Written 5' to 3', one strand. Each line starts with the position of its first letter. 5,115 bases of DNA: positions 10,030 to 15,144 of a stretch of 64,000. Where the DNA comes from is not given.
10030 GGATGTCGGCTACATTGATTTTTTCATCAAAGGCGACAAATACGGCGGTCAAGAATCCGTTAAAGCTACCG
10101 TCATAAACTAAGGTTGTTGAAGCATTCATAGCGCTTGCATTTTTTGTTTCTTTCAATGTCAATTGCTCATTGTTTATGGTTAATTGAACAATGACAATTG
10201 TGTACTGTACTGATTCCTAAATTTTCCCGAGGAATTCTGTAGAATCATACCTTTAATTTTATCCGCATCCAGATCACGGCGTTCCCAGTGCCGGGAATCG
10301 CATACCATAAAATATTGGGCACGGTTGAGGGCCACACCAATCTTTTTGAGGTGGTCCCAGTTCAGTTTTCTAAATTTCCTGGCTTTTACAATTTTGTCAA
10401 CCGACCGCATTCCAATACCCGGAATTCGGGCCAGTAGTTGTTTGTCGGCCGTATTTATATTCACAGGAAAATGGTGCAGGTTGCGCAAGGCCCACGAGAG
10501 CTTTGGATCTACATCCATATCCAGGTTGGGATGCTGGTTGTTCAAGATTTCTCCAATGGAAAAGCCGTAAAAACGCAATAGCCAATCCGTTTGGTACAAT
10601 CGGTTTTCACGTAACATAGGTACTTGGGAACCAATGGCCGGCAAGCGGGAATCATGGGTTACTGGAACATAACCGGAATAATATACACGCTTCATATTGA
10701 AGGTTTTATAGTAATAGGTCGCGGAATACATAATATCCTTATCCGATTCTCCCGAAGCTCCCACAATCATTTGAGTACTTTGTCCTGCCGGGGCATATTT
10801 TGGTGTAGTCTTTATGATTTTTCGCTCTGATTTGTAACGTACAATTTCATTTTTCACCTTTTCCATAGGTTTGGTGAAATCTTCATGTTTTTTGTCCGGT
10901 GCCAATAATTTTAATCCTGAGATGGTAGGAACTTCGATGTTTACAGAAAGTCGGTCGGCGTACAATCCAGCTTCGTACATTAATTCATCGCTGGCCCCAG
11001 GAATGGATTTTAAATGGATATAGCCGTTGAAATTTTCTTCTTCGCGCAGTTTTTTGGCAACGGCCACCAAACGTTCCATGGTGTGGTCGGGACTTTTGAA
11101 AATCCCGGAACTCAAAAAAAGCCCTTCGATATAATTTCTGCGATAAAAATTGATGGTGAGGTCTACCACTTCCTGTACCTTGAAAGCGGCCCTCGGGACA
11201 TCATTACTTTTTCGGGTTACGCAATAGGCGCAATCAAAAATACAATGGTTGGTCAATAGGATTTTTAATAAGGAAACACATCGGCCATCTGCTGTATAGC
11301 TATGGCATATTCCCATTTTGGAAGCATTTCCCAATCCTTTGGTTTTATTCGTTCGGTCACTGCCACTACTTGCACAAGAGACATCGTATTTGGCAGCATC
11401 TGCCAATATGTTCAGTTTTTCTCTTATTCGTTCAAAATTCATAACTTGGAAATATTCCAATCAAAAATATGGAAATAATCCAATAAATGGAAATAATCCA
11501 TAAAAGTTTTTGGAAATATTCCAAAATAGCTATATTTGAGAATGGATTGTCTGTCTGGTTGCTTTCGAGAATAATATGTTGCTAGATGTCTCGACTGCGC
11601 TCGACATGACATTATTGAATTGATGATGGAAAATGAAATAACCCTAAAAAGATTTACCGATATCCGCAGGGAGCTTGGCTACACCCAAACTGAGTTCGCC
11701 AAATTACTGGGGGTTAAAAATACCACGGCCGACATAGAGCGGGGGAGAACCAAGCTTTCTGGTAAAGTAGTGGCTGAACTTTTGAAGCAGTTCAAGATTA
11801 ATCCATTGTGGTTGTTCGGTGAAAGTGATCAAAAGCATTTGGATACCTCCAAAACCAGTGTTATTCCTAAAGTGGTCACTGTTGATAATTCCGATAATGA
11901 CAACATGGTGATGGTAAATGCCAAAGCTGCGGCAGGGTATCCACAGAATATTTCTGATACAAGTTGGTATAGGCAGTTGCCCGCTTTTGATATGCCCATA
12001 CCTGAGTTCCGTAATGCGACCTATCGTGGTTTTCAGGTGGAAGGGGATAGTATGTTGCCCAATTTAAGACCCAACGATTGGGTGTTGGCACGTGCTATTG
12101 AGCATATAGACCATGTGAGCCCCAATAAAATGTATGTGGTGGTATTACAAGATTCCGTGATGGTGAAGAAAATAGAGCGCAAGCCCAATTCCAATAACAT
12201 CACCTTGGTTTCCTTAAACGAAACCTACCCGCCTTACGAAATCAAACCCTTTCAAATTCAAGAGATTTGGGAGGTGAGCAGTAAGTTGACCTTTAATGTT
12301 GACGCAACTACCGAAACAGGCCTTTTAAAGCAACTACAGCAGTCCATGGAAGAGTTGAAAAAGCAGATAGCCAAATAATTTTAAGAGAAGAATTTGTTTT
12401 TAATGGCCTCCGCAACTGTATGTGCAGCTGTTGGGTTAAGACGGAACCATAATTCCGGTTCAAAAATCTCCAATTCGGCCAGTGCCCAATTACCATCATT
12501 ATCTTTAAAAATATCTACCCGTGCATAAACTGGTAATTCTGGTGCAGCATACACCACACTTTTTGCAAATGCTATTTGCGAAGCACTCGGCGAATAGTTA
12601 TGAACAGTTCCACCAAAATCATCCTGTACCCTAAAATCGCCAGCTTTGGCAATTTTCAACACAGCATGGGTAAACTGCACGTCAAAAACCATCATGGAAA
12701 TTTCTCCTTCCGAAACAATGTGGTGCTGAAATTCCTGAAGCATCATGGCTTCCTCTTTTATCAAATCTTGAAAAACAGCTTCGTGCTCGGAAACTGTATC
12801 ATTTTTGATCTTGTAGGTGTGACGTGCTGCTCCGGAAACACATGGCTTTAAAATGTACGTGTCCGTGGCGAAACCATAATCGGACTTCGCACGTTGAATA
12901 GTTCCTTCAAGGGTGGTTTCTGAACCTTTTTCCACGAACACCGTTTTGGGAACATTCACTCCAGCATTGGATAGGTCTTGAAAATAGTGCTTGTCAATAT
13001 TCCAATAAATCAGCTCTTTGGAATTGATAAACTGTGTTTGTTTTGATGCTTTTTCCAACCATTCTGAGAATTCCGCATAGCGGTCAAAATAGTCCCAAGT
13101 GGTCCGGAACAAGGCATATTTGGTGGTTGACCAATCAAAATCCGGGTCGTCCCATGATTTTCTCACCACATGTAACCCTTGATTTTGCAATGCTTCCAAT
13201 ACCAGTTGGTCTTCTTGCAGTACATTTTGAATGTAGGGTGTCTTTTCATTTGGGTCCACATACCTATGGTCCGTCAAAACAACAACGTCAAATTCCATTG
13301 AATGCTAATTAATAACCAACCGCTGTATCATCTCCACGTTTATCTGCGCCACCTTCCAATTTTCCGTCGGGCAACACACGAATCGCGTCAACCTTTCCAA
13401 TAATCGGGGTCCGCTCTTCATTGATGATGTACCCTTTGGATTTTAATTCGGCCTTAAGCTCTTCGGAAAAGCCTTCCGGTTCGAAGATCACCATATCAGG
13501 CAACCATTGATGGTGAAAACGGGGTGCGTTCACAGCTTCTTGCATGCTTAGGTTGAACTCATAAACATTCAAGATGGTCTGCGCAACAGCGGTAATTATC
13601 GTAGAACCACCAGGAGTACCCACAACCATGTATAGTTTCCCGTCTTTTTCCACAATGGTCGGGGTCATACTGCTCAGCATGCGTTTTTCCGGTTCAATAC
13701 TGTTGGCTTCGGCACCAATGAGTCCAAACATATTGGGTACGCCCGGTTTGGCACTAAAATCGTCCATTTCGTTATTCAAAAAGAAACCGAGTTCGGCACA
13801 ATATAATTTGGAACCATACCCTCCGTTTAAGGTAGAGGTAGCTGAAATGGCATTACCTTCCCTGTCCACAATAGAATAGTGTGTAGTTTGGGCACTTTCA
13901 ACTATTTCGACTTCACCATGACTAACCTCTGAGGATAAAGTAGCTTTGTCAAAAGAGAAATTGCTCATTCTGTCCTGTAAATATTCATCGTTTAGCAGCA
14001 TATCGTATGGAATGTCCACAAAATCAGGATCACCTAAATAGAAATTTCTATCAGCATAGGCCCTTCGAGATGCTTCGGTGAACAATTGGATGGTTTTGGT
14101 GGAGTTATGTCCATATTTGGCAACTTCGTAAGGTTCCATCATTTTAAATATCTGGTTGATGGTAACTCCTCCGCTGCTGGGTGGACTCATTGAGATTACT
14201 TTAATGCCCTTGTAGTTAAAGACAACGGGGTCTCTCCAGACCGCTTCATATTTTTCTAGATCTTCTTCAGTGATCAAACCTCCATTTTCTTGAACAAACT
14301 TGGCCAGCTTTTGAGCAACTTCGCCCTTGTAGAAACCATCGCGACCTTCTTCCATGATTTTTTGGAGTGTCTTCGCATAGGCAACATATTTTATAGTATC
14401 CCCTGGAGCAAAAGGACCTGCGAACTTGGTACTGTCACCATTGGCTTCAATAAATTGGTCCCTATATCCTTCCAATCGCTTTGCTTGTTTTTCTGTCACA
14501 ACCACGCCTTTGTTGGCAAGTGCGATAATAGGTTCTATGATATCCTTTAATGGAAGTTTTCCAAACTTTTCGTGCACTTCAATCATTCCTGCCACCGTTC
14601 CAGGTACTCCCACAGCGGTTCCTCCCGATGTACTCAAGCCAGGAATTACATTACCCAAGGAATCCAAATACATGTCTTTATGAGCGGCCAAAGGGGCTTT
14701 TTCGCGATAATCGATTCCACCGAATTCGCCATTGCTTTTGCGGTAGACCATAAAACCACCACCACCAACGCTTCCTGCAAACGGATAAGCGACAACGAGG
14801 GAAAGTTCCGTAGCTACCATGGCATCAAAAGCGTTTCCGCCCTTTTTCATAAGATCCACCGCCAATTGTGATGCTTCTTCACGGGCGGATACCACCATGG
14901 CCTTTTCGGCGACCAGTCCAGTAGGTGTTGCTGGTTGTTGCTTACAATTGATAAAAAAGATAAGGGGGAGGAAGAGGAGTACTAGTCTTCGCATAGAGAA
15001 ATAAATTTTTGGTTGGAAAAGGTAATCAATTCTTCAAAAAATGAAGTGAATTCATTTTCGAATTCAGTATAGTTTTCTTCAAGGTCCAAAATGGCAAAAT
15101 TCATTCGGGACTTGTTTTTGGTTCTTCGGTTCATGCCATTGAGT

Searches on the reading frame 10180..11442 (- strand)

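Call 5: search_protein_families(library=ncbifam, proteins=[window:10180-11442:-])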
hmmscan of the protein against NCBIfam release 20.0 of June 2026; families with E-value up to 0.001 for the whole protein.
window:10180-11442:- (420 aa): 1 family
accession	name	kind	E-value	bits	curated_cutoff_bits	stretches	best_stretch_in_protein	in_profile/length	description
TIGR03916.1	rSAM_link_UDG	hypoth_equivalog_domain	6.7e-202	671.1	343.5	1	6-419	1-415/415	putative DNA modification/repair radical SAM protein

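Call 17: search_protein_families(library=pfam, proteins=[window:10180-11442:-], max_evalue=0.01)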
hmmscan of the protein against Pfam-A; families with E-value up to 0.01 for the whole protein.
window:10180-11442:- (420 aa): 3 families
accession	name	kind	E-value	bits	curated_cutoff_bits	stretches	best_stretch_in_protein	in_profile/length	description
PF04055.27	Radical_SAM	-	2.6e-08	34.6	29.5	1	62-199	2-139/166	Radical SAM superfamily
PF12836.13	HHH_3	-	7.1e-08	32.9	27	1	327-358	6-41/65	Helix-hairpin-helix motif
PF13353.11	Fer4_12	-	0.0047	17.7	22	0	62-137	10-82/137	4Fe-4S single cluster domain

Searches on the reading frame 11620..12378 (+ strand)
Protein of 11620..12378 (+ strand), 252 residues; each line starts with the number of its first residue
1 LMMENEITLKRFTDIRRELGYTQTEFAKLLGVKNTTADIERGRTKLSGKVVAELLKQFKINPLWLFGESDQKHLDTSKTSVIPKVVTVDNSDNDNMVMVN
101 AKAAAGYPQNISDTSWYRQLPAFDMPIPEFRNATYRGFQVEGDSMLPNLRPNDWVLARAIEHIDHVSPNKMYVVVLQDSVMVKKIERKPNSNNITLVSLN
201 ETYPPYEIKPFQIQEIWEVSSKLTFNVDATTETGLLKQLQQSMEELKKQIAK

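Call 5: search_protein_families(library=ncbifam, proteins=[window:11620-12378:+])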
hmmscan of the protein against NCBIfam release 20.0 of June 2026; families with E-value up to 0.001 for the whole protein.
window:11620-12378:+ (252 aa): 6 families
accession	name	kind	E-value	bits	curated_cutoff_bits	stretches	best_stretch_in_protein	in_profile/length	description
NF007257.0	PRK09706.1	subfamily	1.9e-06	27.7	101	1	3-77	1-77/135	transcriptional repressor DicA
NF007621.2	PRK10276.1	subfamily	8.4e-06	25.8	110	1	130-220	25-110/115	translesion error-prone DNA polymerase V autoproteolytic subunit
NF048000.1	ECH1013_TF_S24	equivalog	4.2e-05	23.5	300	1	132-209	110-187/204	ECH_1013 family putative transcriptional regulator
TIGR02754.1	sod_Ni_protease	equivalog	8e-05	23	63.25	1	139-185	2-52/90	nickel-type superoxide dismutase maturation protease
TIGR03830.1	CxxCG_CxxCG_HTH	subfamily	0.00092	19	61.8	0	6-59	64-117/127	type II TA system antitoxin MqsA family protein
NF041951.1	phage_RstR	subfamily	0.00099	19.4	80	0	10-96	5-92/108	RstR family transcriptional repressor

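Call 16: find_homologous_proteins(query=window:11623-12378:+, max_evalue=1e-10)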
Query window:11623-12378:+ (251 aa): 2458 proteins with E <= 1e-10 among 2929 candidates; the best 120 are listed.
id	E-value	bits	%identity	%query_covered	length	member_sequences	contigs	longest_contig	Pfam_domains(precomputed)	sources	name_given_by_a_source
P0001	6.8e-160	548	98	100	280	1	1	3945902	PF00717.29,PF01381.29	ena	-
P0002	1.4e-159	547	98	100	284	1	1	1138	PF12844.14,PF00717.29,PF01381.29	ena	-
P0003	7.0e-159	544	98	100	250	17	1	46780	PF00717.29,PF01381.29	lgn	-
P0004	1.1e-158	544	98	100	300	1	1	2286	PF00717.29,PF01381.29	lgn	-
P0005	7.2e-158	541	97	100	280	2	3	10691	PF00717.29,PF01381.29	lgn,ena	-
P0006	7.2e-158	541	97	100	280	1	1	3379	PF00717.29,PF01381.29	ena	-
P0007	2.2e-157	540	97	99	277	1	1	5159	PF00717.29,PF01381.29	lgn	-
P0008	3.3e-157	539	96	99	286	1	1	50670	PF00717.29,PF01381.29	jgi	jgi:Predicted transcriptional regulator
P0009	4.6e-157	539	97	99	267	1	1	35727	PF12844.14,PF00717.29,PF01381.29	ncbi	-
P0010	5.9e-157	538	97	99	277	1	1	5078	PF12844.14,PF00717.29,PF01381.29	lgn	-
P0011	1.1e-156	537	96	100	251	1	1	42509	PF12844.14,PF00717.29,PF01381.29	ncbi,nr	ncbi:MAG: helix-turn-helix domain-containing protein [Flavobacteriaceae bacterium]|nr:helix-turn-hel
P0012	1.2e-156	537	96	100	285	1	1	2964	PF12844.14,PF00717.29,PF01381.29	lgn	-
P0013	1.7e-155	533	95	100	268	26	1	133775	PF12844.14,PF00717.29,PF01381.29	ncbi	-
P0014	2.1e-155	533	96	100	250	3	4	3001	PF12844.14,PF00717.29,PF01381.29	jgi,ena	-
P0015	9.8e-153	524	93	100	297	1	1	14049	PF00717.29,PF01381.29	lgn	-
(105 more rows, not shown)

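Call 17: search_protein_families(library=pfam, proteins=[window:11623-12378:+], max_evalue=0.01)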
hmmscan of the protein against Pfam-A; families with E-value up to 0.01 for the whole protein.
window:11623-12378:+ (251 aa): 4 families
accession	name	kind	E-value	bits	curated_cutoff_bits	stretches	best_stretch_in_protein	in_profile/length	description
PF00717.28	Peptidase_S24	-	1.2e-13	51.2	23.3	1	101-211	5-110/116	Peptidase S24-like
PF01381.28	HTH_3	-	8.8e-09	35.7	23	1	14-64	4-55/55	Helix-turn-helix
PF12844.13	HTH_19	-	2e-05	24.8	30.2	1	10-65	3-59/64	Helix-turn-helix domain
PF13560.12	HTH_31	-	0.0029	18.3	27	1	13-54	8-51/64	Helix-turn-helix domain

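Call 18: find_related_loci(query=window:11623-12378:+, collection=genome_contigs, flank=4000)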
Query window:11623-12378:+ (251 aa) in genome_contigs; peptide patterns used: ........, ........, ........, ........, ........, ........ (x = any residue, [..] = any of these).
599 stretches matched a pattern (row limit reached: there are more); 535 encode a relative of the query (tblastn E <= 1e-3); the best 80 are kept; 80 distinct loci.
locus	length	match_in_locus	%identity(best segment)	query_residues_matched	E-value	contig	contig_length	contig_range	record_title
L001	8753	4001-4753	99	1-251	6e-170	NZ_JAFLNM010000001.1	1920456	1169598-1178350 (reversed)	Flagellimonas profundi strain BC31-3-A3 NODE_1_length_1920456_cov_46.624319, whole genome shotgun sequence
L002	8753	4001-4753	98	1-251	3e-169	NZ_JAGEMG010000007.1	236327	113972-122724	Muricauda sp. NFXS6 NFXS6_7, whole genome shotgun sequence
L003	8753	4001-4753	97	1-251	3e-168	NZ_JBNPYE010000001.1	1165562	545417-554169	Flagellimonas lutimaris strain A26-3 NODE_1_length_1165562_cov_36.357846, whole genome shotgun sequence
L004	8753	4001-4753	98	1-251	5e-168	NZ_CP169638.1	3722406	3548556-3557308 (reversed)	Flagellimonas sp. C4 chromosome, complete genome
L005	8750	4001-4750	98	1-250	4e-168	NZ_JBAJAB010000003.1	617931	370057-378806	Flagellimonas lutimaris strain MTFD1401 Scaffold3, whole genome shotgun sequence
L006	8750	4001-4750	98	2-251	7e-168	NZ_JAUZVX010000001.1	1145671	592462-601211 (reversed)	Flagellimonas crocea strain DH64 NODE_1_length_1145671_cov_161.536210, whole genome shotgun sequence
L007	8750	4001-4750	98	1-250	4e-168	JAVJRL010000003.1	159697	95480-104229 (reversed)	MAG: Allomuricauda sp. isolate D1-CHI-23 k141_8890, whole genome shotgun sequence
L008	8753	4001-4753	96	1-251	1e-167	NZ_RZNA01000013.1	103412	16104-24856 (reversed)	Flagellimonas oceanensis strain 40DY170 403, whole genome shotgun sequence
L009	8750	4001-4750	97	2-251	1e-167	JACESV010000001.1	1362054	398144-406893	MAG: Allomuricauda sp. isolate MCMED-G25 Muricauda-MCMED-G25-C1, whole genome shotgun sequence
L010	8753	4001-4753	97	1-251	1e-167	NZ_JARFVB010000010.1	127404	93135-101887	Flagellimonas yonaguniensis strain 334s03 Scaffold10, whole genome shotgun sequence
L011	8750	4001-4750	97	1-250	3e-167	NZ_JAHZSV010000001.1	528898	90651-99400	Flagellimonas abyssi strain W52 contig1, whole genome shotgun sequence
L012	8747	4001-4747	98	2-250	5e-167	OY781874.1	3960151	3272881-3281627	MAG: uncultured Allomuricauda sp. isolate 4df3e308-65e8-40b7-b592-6afed2a89953 genome assembly, chromosome: 1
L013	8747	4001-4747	97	2-250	4e-166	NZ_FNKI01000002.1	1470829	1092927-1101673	Flagellimonas zhangzhouensis strain CGMCC 1.11028, whole genome shotgun sequence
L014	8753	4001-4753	96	1-251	4e-166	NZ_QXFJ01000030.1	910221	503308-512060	Flagellimonas aequoris strain NH166 273, whole genome shotgun sequence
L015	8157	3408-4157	96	2-251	1e-165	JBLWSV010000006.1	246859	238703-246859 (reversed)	MAG: Allomuricauda sp. isolate EA02-02 A02.021.metabat.3RE.5K@6, whole genome shotgun sequence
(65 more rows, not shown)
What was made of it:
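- On Bacteroidetes non-canonical LexA, GGA-N5-TCC group: The single genome-collection scan was spent on the orthologue search (call 18).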

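Call 26: search_solved_structures(query=window:11623-12378:+, max_evalue=0.01, show_alignments=3)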
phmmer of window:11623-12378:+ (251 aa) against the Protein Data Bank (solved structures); distinct sequences matched with E-value up to 0.01: 1.
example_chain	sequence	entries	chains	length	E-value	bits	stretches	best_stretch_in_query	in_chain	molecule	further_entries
8tac_A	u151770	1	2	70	0.0011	21.8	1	9-55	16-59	DBP48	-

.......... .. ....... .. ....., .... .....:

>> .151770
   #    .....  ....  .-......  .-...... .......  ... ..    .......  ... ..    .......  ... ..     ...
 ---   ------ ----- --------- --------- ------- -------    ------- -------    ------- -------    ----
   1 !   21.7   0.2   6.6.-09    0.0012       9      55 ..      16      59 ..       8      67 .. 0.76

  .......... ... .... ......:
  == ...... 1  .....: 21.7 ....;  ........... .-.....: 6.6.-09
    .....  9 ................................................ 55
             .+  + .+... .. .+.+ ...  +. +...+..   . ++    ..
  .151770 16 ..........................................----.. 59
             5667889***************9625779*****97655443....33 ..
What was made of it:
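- Tried and rejected: It returned only a generic 70-aa HTH protein (8tac, E=0.0011, call 26).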

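Call 44: find_related_loci(query=window:11623-12378:+, collection=viral_contigs, flank=5000)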
Query window:11623-12378:+ (251 aa) in viral_contigs; peptide patterns used: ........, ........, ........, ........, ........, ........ (x = any residue, [..] = any of these).
19 stretches matched a pattern; 5 encode a relative of the query (tblastn E <= 1e-3); 5 distinct loci.
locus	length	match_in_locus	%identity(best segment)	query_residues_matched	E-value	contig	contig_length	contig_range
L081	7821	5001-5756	38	9-249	1e-48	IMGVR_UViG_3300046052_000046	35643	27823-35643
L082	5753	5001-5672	28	1-216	4e-16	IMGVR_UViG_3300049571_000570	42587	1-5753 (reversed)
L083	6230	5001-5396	29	68-200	1e-8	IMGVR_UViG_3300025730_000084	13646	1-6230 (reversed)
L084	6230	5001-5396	29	68-200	1e-8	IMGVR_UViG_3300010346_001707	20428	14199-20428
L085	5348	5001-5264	30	116-199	6e-6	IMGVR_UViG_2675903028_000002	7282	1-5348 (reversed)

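Call 54: predict_structure(alignment_id=A3)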
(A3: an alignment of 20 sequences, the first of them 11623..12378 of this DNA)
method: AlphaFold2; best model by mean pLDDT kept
length: 251 residues; sequences in the alignment: 20
mean_pLDDT: 52.0   pTM: 0.41
mean pLDDT of the five models: 52.0, 40.5, 37.3, 36.8, 36.6
residues with pLDDT >= 90: 0; 70-90: 15; 50-70: 135; < 50: 101
segments of 3 or more residues with pLDDT < 50: 1-5, 34-44, 74-97, 109-144, 220-237
pLDDT, mean of each block of 10 residues (from residue 1): 47 74 65 51 50 60 61 45 40 49 51 37 28 26 45 56 64 60 67 62 62 61 31 47 62 43
secondary structure, 60 per line:
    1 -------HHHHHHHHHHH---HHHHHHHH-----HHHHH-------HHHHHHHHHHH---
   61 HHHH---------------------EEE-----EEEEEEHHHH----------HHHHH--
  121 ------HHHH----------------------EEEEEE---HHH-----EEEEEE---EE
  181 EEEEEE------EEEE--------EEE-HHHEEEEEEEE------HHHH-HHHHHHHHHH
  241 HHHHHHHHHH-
elements in order: H8-18 H22-29 H35-39 H47-57 H61-64 E86-88 E94-99 H100-103 H114-118 H127-130 E153-158 E170-175 E179-186 E193-196 E205-207 E212-219 H226-229 H231-250
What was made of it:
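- The AlphaFold model was too poor to add structural support (mean pLDDT 52, call 54).
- Tried and rejected: AlphaFold2 on a 20-sequence alignment (85-96% identical, so shallow) gave mean pLDDT 52 and pTM 0.41 (call 54).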

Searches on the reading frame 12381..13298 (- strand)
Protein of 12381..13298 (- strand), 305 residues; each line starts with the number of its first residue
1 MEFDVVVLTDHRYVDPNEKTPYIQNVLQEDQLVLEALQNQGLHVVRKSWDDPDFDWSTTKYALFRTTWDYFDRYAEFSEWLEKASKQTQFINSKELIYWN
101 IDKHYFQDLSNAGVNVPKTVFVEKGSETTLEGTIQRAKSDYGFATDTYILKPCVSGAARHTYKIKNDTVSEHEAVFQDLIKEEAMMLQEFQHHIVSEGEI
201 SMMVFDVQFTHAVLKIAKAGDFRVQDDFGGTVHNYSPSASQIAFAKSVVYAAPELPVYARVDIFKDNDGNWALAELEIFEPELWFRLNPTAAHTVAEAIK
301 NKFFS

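Call 5: search_protein_families(library=ncbifam, proteins=[window:12381-13298:-])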
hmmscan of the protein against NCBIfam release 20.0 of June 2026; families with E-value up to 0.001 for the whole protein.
window:12381-13298:- (305 aa): 1 family
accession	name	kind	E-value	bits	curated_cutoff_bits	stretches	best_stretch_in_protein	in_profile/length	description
NF058666.1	D_CycloSer_DcsG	equivalog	3.1e-44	151.3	360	1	32-302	21-296/298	D-cycloserine synthetase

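Call 17: search_protein_families(library=pfam, proteins=[window:12381-13298:-], max_evalue=0.01)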
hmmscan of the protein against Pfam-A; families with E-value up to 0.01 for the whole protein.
window:12381-13298:- (305 aa): 2 families
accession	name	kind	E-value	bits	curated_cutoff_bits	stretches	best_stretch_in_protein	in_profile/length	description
PF08443.16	RimK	-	0.0014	18.7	21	1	175-270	68-158/188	RimK-like ATP-grasp domain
PF02955.21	GSH-S_ATP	-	0.0033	17.3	23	1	145-248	31-135/175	Prokaryotic glutathione synthetase, ATP-grasp domain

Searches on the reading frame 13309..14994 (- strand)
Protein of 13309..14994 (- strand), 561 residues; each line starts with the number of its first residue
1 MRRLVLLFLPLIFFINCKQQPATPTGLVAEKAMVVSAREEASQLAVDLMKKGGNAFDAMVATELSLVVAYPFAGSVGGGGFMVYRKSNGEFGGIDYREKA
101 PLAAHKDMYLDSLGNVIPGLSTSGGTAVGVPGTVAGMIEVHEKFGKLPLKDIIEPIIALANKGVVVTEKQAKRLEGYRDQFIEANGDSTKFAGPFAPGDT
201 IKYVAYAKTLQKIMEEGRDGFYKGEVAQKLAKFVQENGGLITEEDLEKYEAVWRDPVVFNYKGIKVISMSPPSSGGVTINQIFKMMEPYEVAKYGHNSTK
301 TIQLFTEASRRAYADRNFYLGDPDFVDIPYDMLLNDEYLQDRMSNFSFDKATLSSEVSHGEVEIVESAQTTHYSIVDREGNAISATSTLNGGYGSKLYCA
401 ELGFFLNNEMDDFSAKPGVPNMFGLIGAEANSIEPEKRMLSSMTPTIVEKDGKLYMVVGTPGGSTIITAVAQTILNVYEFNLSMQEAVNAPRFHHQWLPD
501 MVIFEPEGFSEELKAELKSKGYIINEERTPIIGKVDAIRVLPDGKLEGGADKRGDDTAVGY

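Call 56: search_protein_families(library=ncbifam, proteins=[window:13309-14994:-], max_evalue=1e-10)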
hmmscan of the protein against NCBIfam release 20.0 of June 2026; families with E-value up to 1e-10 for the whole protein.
window:13309-14994:- (561 aa): 2 families
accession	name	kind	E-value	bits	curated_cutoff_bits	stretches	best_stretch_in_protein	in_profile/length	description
TIGR00066.1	g_glut_trans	equivalog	9.9e-168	558.8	357.85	1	33-553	2-518/518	gamma-glutamyltransferase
NF007187.0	PRK09615.1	equivalog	6.2e-162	539.9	990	1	29-561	47-581/581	gamma-glutamyltransferase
